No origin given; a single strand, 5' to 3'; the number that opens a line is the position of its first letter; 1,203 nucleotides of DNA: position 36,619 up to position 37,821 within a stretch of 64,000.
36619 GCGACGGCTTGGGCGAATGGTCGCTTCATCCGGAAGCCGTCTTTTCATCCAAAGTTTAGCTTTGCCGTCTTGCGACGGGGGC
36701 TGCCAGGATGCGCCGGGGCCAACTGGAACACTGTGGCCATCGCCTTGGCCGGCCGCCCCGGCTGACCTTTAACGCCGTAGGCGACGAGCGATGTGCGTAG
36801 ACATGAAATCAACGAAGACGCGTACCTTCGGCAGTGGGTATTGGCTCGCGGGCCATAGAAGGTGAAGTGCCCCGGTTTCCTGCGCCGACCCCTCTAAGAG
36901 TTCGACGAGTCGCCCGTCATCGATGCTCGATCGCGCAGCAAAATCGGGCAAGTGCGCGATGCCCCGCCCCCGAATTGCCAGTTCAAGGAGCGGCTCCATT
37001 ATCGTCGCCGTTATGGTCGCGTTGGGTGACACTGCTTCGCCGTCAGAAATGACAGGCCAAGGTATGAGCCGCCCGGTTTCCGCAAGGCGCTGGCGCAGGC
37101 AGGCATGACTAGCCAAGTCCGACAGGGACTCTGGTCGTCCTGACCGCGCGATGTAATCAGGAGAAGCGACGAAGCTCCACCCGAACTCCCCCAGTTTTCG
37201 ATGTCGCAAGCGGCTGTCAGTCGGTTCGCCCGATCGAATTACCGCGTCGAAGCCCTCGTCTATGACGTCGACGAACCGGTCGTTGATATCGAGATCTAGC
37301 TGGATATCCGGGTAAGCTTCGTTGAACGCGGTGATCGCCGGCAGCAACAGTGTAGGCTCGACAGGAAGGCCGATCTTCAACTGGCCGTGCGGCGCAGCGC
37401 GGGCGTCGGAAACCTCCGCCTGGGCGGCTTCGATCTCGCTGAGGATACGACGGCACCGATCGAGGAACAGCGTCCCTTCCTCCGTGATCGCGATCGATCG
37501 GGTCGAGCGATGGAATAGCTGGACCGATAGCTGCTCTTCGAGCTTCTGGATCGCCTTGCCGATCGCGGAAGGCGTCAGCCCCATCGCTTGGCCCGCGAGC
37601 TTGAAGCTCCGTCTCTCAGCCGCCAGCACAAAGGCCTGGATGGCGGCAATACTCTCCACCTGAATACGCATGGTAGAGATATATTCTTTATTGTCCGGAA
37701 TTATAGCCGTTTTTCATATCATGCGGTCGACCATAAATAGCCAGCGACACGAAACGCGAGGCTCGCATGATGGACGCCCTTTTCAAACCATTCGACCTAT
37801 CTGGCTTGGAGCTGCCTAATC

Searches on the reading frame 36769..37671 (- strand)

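Call 3: search_protein_families(library=pfam, proteins=[window:36769-37671:-], max_evalue=0.01)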
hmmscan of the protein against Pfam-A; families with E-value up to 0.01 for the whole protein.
window:36769-37671:- (300 aa): 2 families
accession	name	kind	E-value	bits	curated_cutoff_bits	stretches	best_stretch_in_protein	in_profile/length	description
PF03466.25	LysR_substrate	-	3e-38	131.8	28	1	93-293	3-207/209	LysR substrate binding domain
PF00126.33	HTH_1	-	2.4e-17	63.1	26.6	1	10-66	3-59/60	Bacterial regulatory helix-turn-helix protein, lysR family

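Call 4: search_protein_families(library=ncbifam, proteins=[window:36769-37671:-], max_evalue=0.01)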
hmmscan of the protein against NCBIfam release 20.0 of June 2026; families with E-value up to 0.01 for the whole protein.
window:36769-37671:- (300 aa): 52 families (the best 25 are shown)
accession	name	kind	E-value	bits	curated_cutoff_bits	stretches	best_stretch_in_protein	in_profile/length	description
NF040888.1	trans_reg_YafC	equivalog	3.2e-62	210.1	470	1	10-293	7-292/293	DNA-binding transcriptional regulator YafC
NF008352.0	PRK11139.1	subfamily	9e-41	139.9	288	1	6-296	6-294/305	transcriptional regulator GcvA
NF011573.0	PRK14997.1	equivalog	5.8e-40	137.3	380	1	12-296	10-299/303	LysR family transcriptional regulator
NF007315.1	PRK09801.1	equivalog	5.9e-37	127.3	398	1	11-296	11-298/301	L-tartrate utilization transcriptional activator TtdR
NF007917.1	PRK10632.1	equivalog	1.6e-28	99.7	425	1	11-293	7-291/303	HTH-type transcriptional activator AaeR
NF007491.0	PRK10086.1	equivalog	5.9e-26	91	316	1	5-291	16-306/313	DNA-binding transcriptional regulator DsdC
NF008416.0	PRK11242.1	equivalog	1.2e-21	77.3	277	1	11-290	6-287/300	transcriptional regulator CynR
TIGR03418.1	chol_sulf_TF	equivalog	1.8e-21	76.4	324.8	1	8-290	3-288/291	choline sulfate utilization transcriptional regulator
TIGR02036.1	dsdC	equivalog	3e-21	75.7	352.4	1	8-195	10-197/302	DNA-binding transcriptional regulator DsdC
NF053705.1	TransRegGltCGpos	equivalog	8.3e-21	74.5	350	1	11-128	6-125/300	glutamate biosynthesis transcriptional regulator GltC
NF040786.1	LysR_Sec_metab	equivalog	1.8e-20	73.2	250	1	10-131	5-128/298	selenium metabolism-associated LysR family transcriptional regulator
TIGR03339.1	phn_lysR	subfamily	2.1e-20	73.1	341.1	1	11-162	2-155/279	aminoethylphosphonate catabolism associated LysR family transcriptional regulator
NF008294.1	PRK11074.1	equivalog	1.9e-19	70.1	345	1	12-277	8-276/300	DNA-binding transcriptional activator PunR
NF041130.1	PenR_Burk_TF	exception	2e-19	69.9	625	1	8-294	10-289/292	beta-lactamase transcriptional regulator PenR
NF047520.1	trans_act_CidR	equivalog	5.8e-19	68.4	415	1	8-127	3-124/292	cidABC operon transcriptional activator CidR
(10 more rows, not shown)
